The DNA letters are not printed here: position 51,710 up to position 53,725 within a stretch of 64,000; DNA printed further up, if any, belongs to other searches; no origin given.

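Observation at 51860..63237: Three cobalamin-type radical SAM enzymes in one glycan operon; Fom3-like logic; one with CX6CX2C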

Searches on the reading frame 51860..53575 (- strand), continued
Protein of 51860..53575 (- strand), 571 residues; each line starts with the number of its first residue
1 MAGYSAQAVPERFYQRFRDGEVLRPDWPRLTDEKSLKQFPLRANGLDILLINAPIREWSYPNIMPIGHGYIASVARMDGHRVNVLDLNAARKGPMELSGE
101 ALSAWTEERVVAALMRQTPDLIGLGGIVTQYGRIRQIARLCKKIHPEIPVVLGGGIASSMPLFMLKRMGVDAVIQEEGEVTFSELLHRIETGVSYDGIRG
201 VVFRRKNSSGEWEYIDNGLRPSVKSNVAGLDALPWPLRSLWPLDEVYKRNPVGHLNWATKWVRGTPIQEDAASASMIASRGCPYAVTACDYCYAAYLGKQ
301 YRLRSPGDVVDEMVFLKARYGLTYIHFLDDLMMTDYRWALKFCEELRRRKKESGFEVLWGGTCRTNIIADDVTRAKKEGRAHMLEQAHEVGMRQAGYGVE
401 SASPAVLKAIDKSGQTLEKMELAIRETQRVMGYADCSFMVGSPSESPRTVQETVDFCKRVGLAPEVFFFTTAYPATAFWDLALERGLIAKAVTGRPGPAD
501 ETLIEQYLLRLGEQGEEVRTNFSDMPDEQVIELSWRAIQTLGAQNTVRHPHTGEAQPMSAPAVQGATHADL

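Call 40: search_protein_representatives(protein=window:51860-53575:-)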
Query: 571 residues. Proteins with E-value up to 0.001 (for the whole library): 26037; up to 1e-10: 10981; up to 1e-30: 317. The best 150 are listed.
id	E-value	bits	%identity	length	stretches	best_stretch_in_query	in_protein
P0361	1.1e-266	902.3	68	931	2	287-571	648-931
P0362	3.1e-187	640.0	53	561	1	11-562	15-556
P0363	2.2e-118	412.8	73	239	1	332-571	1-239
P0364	3.6e-90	319.6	76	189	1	383-571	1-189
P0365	1.3e-88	314.4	48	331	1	244-571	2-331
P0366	1.3e-74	268.2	38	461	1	47-550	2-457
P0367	1.1e-73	265.1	41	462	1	47-529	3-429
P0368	3.9e-70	253.4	60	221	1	9-200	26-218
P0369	3.5e-68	247.0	39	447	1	47-529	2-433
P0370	6.2e-68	246.2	55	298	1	112-294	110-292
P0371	1.5e-67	244.9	38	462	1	47-539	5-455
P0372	4.7e-67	243.3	73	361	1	347-493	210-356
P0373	2.2e-62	227.8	35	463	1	48-549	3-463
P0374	1.0e-61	225.7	38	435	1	47-531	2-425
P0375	2.7e-60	220.9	37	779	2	286-549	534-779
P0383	1.0e-50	189.4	36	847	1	45-546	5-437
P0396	9.1e-48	179.6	29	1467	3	64-489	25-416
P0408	5.6e-46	173.7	38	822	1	47-489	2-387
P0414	7.7e-45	169.9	31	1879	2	13-488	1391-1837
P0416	9.5e-45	169.6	38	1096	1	47-490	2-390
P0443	1.5e-41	159.0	27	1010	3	46-529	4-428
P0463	3.7e-39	151.2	34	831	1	47-514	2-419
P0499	3.6e-36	141.3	32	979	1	29-488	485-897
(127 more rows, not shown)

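Call 53: predict_structure(alignment_id=A1)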
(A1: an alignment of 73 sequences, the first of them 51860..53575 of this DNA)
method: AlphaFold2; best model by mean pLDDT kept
length: 571 residues; sequences in the alignment: 73
mean_pLDDT: 90.6   pTM: 0.91
mean pLDDT of the five models: 90.6, 89.8, 89.8, 89.0, 89.0
residues with pLDDT >= 90: 446; 70-90: 84; 50-70: 13; < 50: 28
segments of 3 or more residues with pLDDT < 50: 1-4, 547-554, 556-571
pLDDT, mean of each block of 10 residues (from residue 1): 65 97 97 97 98 92 95 98 98 89 97 98 95 97 98 95 97 95 98 97 97 96 96 98 95 86 78 93 72 76 97 98 92 90 98 97 92 96 97 94 93 89 97 92 96 97 89 92 96 95 95 78 93 90 61 44 44 33
secondary structure, 60 per line:
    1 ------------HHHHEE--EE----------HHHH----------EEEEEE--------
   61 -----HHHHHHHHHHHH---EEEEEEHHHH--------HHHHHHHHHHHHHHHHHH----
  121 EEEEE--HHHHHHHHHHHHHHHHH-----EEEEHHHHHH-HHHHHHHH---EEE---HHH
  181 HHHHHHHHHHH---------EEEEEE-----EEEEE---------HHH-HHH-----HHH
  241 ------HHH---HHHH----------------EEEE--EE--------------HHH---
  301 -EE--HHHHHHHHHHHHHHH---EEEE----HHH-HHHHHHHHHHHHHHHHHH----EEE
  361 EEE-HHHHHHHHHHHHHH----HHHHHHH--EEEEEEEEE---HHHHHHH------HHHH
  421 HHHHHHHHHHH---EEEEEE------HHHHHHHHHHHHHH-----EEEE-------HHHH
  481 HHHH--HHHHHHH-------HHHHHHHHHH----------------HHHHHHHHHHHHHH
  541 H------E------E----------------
elements in order: H13-16 H33-36 E47-52 H66-77 E81-86 H87-90 H99-116 E121-125 H128-144 E150-153 H154-159 H161-168 E172-174 H178-191 E201-206 E212-216 H253-256 E273-276 H306-320 E324-327 H336-353 E358-363 H365-378 H383-389 E392-400 H404-410 H417-431 E435-440 H447-460 E466-469 H477-484 H487-493 H501-510 H527-541

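Call 55: fold_search(model_id=the predicted structure, library=pdb)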
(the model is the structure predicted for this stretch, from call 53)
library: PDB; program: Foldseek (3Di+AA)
matches with E <= 10: 1719; with E <= 0.001: 77
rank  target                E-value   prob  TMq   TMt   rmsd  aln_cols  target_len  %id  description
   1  6wte_A                4.9e-24  1.00  0.60  0.60   6.3       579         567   20  Structure of radical S-adenosylmethionine methyltransferase, TsrM, from Kitasatospora setae with cobalamin and [4Fe-4S (released 2020-12-23)
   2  6wte_B                8.4e-24  1.00  0.60  0.64   7.3       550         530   20  Structure of radical S-adenosylmethionine methyltransferase, TsrM, from Kitasatospora setae with cobalamin and [4Fe-4S (released 2020-12-23)
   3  6wtf_A                3.1e-23  1.00  0.55  0.57   6.1       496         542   20  Structure of radical S-adenosylmethionine methyltransferase, TsrM, from Kitasatospora setae with tryptophan substrate  (released 2020-12-23)
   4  6wtf_B                2.5e-22  1.00  0.59  0.62   6.5       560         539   19  Structure of radical S-adenosylmethionine methyltransferase, TsrM, from Kitasatospora setae with tryptophan substrate  (released 2020-12-23)
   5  5ul3                  1.6e-19  1.00  0.54  0.43  13.2       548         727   17  Structure of Cobalamin-dependent S-adenosylmethionine radical enzyme OxsB with aqua-cobalamin bound (released 2017-04-19)
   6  5ul2                  2.1e-19  1.00  0.53  0.42  13.9       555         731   16  Structure of Apo, SeMet-labeled Cobalamin-dependent S-adenosylmethionine radical enzyme OxsB (released 2017-04-19)
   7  5ul4                  5.0e-19  1.00  0.54  0.43  14.2       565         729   17  Structure of Cobalamin-dependent S-adenosylmethionine radical enzyme OxsB with aqua-cobalamin and S-adenosylmethionine b (released 2017-04-19)
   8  6fd2_A                1.2e-18  1.00  0.53  0.65   8.1       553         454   17  Radical SAM 1,2-diol dehydratase AprD4 in complex with its substrate paromamine (released 2018-01-17)
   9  9ccb                  2.6e-17  1.00  0.51  0.68   9.5       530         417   18  X-ray crystal structure of methyl-coenzyme M reductase glutamine methylase (MgmA) from Methanothermobacter marburgensis  (released 2025-01-01)
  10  6fd2_B                6.9e-17  1.00  0.54  0.66   8.3       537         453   17  Radical SAM 1,2-diol dehydratase AprD4 in complex with its substrate paromamine (released 2018-01-17)
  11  9n1d                  2.2e-15  1.00  0.55  0.50   4.5       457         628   17  Crystal structure of CysS from Corallococcus sp. CA054B with 5'-deoxyadenosine and methionine bound (released 2026-01-28)
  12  7kdx_A                2.5e-15  1.00  0.52  0.46   5.6       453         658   19  Crystal structure of Streptomyces tokunonesis TokK with hydroxycobalamin, 5'-deoxyadenosine, and methionine (released 2022-01-12)
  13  7kdy_A                3.6e-15  1.00  0.53  0.46   5.4       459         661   18  Crystal structure of Streptomyces tokunonesis TokK with hydroxycobalamin, 5'-deoxyadenosine, methionine, and (2R)-pant (released 2022-01-12)
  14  7kdx_B                4.8e-15  1.00  0.51  0.45   6.0       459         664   18  Crystal structure of Streptomyces tokunonesis TokK with hydroxycobalamin, 5'-deoxyadenosine, and methionine (released 2022-01-12)
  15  9n1b                  8.6e-15  1.00  0.54  0.49   4.6       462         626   16  Crystal structure of CysS from Corallococcus sp. CA054B with 5'-deoxyadenosine, methionine, and pantetheinylated 3-metho (released 2026-01-28)
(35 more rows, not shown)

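Call 56: list_cluster_members(proteins=[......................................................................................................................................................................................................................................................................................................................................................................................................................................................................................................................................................, window:51860-53575:-, window:58161-59777:-, window:61646-63231:-])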
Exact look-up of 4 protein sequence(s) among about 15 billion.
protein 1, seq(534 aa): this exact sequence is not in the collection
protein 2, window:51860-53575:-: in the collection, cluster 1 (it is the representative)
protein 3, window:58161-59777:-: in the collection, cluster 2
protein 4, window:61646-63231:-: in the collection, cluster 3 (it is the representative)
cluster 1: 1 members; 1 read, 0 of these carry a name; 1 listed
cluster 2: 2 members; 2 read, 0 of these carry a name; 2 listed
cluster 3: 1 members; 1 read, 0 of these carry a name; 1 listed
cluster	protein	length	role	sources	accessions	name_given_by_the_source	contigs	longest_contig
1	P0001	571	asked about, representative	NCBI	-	-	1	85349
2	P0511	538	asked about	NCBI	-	-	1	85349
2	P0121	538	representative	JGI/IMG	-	-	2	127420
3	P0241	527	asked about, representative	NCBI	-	-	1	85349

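Call 58: find_encoding_contigs(protein=P0362, flank=8000, max_places=2)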
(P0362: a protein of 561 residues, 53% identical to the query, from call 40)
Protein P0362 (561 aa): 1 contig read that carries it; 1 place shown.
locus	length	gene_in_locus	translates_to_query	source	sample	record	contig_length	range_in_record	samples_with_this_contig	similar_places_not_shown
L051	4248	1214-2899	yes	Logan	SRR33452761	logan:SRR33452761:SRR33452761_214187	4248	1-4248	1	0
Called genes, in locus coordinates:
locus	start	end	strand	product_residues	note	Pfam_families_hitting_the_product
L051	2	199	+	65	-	?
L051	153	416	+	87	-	-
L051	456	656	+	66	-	-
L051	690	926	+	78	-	-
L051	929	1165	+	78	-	-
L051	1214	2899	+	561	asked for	PF02310:B12-binding, PF04055:Radical_SAM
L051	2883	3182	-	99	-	PF01844:HNH, PF14279:HNH_5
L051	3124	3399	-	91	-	-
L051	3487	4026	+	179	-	PF13302:Acetyltransf_3, PF13420:Acetyltransf_4, PF13523:Acetyltransf_8 (weak), PF00583:Acetyltransf_1 (weak)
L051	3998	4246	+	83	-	?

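Call 63: search_solved_structures(query=A1, max_evalue=0.00001)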
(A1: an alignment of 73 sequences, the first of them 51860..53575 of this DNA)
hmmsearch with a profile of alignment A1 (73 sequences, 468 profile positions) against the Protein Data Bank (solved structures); distinct sequences matched with E-value up to 0.00001: 13.
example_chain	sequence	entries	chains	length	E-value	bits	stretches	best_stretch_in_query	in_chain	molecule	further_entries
6fd2_B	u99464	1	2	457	2.4e-44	154.8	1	156-405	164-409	Putative apramycin biosynthetic oxidoreductase 4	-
9ccb_A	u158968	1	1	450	3.8e-40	141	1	93-388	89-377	Radical SAM core domain-containing protein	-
5ul2_A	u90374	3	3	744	2.1e-33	118.8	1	3-369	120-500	OxsB protein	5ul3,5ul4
6wte_A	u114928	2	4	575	7.8e-30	107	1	3-373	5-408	B12-binding domain-containing protein | Tryptophan-C2-methyltransferase containing B12-binding domain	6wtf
9n1b_A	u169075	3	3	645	4.4e-24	88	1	18-359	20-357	Radical SAM protein | Radical SAM enzyme CysS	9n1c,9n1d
7kdx_A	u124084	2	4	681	7.4e-21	77.4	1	59-359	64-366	Methyltransferase TokK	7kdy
2qgq_A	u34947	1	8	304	4.2e-13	51.8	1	201-369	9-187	Protein TM_1862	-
4jc0_A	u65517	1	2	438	5e-13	51.6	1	199-369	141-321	Ribosomal protein S12 methylthiotransferase RimO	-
7mjv_A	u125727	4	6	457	1.6e-12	49.9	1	195-382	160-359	tRNA-2-methylthio-N(6)-dimethylallyladenosine synthase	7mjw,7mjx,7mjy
7mjz_A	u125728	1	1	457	1.7e-12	49.9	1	195-382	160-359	tRNA-2-methylthio-N(6)-dimethylallyladenosine synthase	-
6iad_A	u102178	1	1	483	5.3e-06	28.4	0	279-353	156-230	Histone acetyltransferase, ELP3 family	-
6iaz_A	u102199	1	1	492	5.4e-06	28.4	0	279-353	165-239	Histone acetyltransferase, ELP3 family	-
6ia8_A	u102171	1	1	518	5.9e-06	28.3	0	279-353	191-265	Histone acetyltransferase, ELP3 family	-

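Call 66: search_protein_families(library=pfam, proteins=[P0375, P0383, P0396, P0408, P0414, P0416, P0443, P0463, P0499], max_evalue=0.00001)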
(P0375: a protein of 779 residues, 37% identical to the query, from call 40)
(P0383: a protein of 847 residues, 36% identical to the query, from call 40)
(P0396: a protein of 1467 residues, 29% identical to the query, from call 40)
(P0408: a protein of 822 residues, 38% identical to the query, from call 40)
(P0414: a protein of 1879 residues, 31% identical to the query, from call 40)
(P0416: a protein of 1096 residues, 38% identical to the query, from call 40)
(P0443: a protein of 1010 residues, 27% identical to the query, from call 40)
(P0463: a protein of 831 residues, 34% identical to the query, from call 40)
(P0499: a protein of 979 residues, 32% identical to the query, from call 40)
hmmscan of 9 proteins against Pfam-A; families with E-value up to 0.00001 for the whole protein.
P0375 (779 aa): 3 families
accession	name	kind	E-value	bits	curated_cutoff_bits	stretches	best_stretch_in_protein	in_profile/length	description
PF02310.24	B12-binding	-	1.4e-20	73.8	32.1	1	17-124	11-118/121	B12 binding domain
PF14890.11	Intein_splicing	-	1.7e-19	70.6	35.8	1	230-536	10-155/155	Intein splicing domain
PF04055.27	Radical_SAM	-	1.2e-14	55.2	29.5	1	535-690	9-165/166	Radical SAM superfamily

P0383 (847 aa): 4 families
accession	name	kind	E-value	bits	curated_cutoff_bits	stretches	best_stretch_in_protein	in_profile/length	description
PF03102.20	NeuB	-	1.1e-73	248.1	22.1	1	527-766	1-240/241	NeuB family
PF04055.27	Radical_SAM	-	1.2e-25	91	29.5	1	198-360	1-165/166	Radical SAM superfamily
PF02310.24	B12-binding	-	2.1e-13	50.6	32.1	1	25-132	14-120/121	B12 binding domain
PF08666.17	SAF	-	5.8e-13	49.6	21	1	782-838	2-62/63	SAF domain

P0396 (1467 aa): 3 families
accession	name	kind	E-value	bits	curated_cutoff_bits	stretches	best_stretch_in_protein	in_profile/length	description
PF04055.27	Radical_SAM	-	1.9e-37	129.4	29.5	2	1227-1386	3-165/166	Radical SAM superfamily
PF02310.24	B12-binding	-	2.8e-33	114.7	32.1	2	1089-1166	41-120/121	B12 binding domain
PF13524.12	Glyco_trans_1_2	-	3.1e-14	53.6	25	1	837-952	32-144/144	Glycosyl transferase-like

P0408 (822 aa): 3 families
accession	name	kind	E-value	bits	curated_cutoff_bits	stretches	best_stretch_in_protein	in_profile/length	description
PF04055.27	Radical_SAM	-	2.8e-23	83.3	29.5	1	194-356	1-166/166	Radical SAM superfamily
PF01075.23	Glyco_transf_9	-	4e-20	72.6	22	1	566-787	24-242/247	Glycosyltransferase family 9 (heptosyltransferase)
PF02310.24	B12-binding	-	9e-19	67.9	32.1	1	13-126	8-120/121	B12 binding domain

P0414 (1879 aa): 12 families
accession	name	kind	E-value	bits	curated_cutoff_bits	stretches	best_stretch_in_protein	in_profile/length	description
PF04055.27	Radical_SAM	-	1.2e-43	149.6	29.5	2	1639-1800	2-163/166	Radical SAM superfamily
PF00535.33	Glycos_transf_2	-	3.7e-42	144.5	23.3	2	1162-1280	1-121/168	Glycosyl transferase family 2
PF02310.24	B12-binding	-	5.3e-42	142.9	32.1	2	13-127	6-120/121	B12 binding domain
PF08241.18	Methyltransf_11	-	1.7e-35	122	21.2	2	488-577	1-94/95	Methyltransferase domain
PF13649.12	Methyltransf_25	-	1.3e-27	96.7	27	2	487-574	1-97/97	Methyltransferase domain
PF13489.12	Methyltransf_23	-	6.5e-25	88.2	27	2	932-1089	9-159/164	Methyltransferase domain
PF13641.12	Glyco_tranf_2_3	-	1.1e-19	71.8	27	1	1162-1378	4-217/230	Glycosyltransferase like family 2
PF13847.12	Methyltransf_31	-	1.2e-19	70.8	27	2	943-1044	3-113/145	Methyltransferase domain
PF08242.18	Methyltransf_12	-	1.6e-16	61.3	30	1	948-1037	1-97/98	Methyltransferase domain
PF07021.18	MetW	-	1.4e-15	57.9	21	1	934-1087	5-158/193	Methionine biosynthesis protein MetW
PF10111.15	Glyco_tranf_2_2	-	8.6e-11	42.3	27.3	1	1163-1362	2-206/276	Glycosyltransferase like family 2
PF13704.12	Glyco_tranf_2_4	-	1.2e-10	42.2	27.5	1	677-759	1-84/98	Glycosyl transferase family 2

P0416 (1096 aa): 4 families
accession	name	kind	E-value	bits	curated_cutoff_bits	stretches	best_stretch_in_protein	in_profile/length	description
PF04055.27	Radical_SAM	-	1.2e-22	81.2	29.5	1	193-352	2-166/166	Radical SAM superfamily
PF02310.24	B12-binding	-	1.4e-12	47.9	32.1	1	20-129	14-120/121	B12 binding domain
PF02350.25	Epimerase_2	-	9.7e-12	44.8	30.6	1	785-1086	56-346/347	UDP-N-acetylglucosamine 2-epimerase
PF04464.20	Glyphos_transf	-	4.7e-11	42.7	22.1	1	875-1086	155-365/367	CDP-Glycerol:Poly(glycerophosphate) glycerophosphotransferase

P0443 (1010 aa): 3 families
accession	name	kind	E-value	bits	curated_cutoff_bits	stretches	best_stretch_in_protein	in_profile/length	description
PF04055.27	Radical_SAM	-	4.6e-46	157.5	29.5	2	693-856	2-166/166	Radical SAM superfamily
PF02310.24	B12-binding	-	3e-31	108.2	32.1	2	21-130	12-120/121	B12 binding domain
PF13353.11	Fer4_12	-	6.1e-06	27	22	0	692-781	9-100/137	4Fe-4S single cluster domain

P0463 (831 aa): 3 families
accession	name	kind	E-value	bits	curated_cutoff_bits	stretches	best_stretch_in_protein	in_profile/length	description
PF01075.23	Glyco_transf_9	-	1.8e-32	113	22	1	611-803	52-239/247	Glycosyltransferase family 9 (heptosyltransferase)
PF04055.27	Radical_SAM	-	3e-25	89.7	29.5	1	198-360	1-166/166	Radical SAM superfamily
PF02310.24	B12-binding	-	1.7e-20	73.5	32.1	1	14-127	8-120/121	B12 binding domain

P0499 (979 aa): 3 families
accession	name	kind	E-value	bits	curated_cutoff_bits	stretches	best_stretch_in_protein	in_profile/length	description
PF01663.27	Phosphodiest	-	6.3e-34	118.5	23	1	2-408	2-324/342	Type I phosphodiesterase / nucleotide pyrophosphatase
PF04055.27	Radical_SAM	-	1.3e-26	94.2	29.5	1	702-866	4-166/166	Radical SAM superfamily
PF02310.24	B12-binding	-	1.3e-25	90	32.1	1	523-633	11-120/121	B12 binding domain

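Call 69: search_dna_similar(query=window:51860-53575:-, collection=phages, mode=protein, max_evalue=1e-10, max_rows=10)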
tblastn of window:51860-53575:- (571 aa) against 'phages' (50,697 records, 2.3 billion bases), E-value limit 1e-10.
Records with a match: 2; places in all: 2; records where one place covers at least 80% of the query: 0.
Best place of each record, by identity: <60% 2.
By first word of the organism name: Streptomyces 2.
By host as written in the record: Streptomyces flavovirens 2.
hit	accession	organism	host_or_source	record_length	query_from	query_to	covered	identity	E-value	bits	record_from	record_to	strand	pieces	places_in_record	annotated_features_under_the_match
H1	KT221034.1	Streptomyces phage SF3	Streptomyces flavovirens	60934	46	454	72%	26.2%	6e-16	88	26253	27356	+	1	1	hypothetical protein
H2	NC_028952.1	Streptomyces phage SF3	Streptomyces flavovirens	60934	46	454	72%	26.2%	6e-16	88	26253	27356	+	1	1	B12-binding domain-containing radical SAM protein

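Call 70: search_dna_similar(query=window:51860-53575:-, collection=plasmids, mode=protein, max_evalue=1e-10, max_rows=10)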
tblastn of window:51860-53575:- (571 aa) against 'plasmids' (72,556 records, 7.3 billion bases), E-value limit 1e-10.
Records with a match: 44; places in all: 51; records where one place covers at least 80% of the query: 0.
Best place of each record, by identity: <60% 44.
By first word of the organism name: Streptomyces 18; Azospirillum 4; Clostridium 3; Sinorhizobium 3; Solidesulfovibrio 2; Mesorhizobium 2; Streptantibioticus 2; Skermanella 2; Burkholderia 1; Deltaproteobacteria 1; and 6 more.
By predicted mobility (MOB-suite, as given by PLSDB): non-mobilizable 26; mobilizable 14; conjugative 4.
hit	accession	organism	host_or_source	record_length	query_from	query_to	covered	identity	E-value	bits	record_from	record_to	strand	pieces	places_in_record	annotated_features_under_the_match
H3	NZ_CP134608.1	Streptomyces sp. ITFR-21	Ips typographus,whole organism,Ips ...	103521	46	498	79%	26.6%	1e-19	101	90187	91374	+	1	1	radical SAM protein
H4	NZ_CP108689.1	Streptomyces sp. NBC_01012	-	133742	43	458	73%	27.9%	4e-22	108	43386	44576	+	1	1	radical SAM protein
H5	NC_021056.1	Streptomyces sp. PAMC 26508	-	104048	35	460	75%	27.2%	7e-22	108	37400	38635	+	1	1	radical SAM protein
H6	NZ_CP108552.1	Streptomyces sp. NBC_01208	-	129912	43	460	73%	27.1%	9e-23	110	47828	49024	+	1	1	radical SAM protein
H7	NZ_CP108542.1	Streptomyces sp. NBC_01213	-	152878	43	460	73%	27.1%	9e-23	110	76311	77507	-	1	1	radical SAM protein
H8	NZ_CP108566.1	Streptomyces sp. NBC_01201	-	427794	43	460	73%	27.1%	9e-23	110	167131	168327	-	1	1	radical SAM protein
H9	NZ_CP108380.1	Streptomyces albidoflavus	-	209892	46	454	72%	27.5%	1e-18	98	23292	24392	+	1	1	radical SAM protein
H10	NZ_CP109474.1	Streptomyces sp. NBC_01460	-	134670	36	460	74%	26.4%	4e-21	105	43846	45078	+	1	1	radical SAM protein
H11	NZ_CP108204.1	Streptomyces sp. NBC_00111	-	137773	36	460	74%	26.4%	4e-21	105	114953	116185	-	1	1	radical SAM protein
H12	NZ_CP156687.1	Burkholderia stagnalis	Bacterial cells,soils collected in ...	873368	40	460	74%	26.3%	2e-17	94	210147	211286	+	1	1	radical SAM protein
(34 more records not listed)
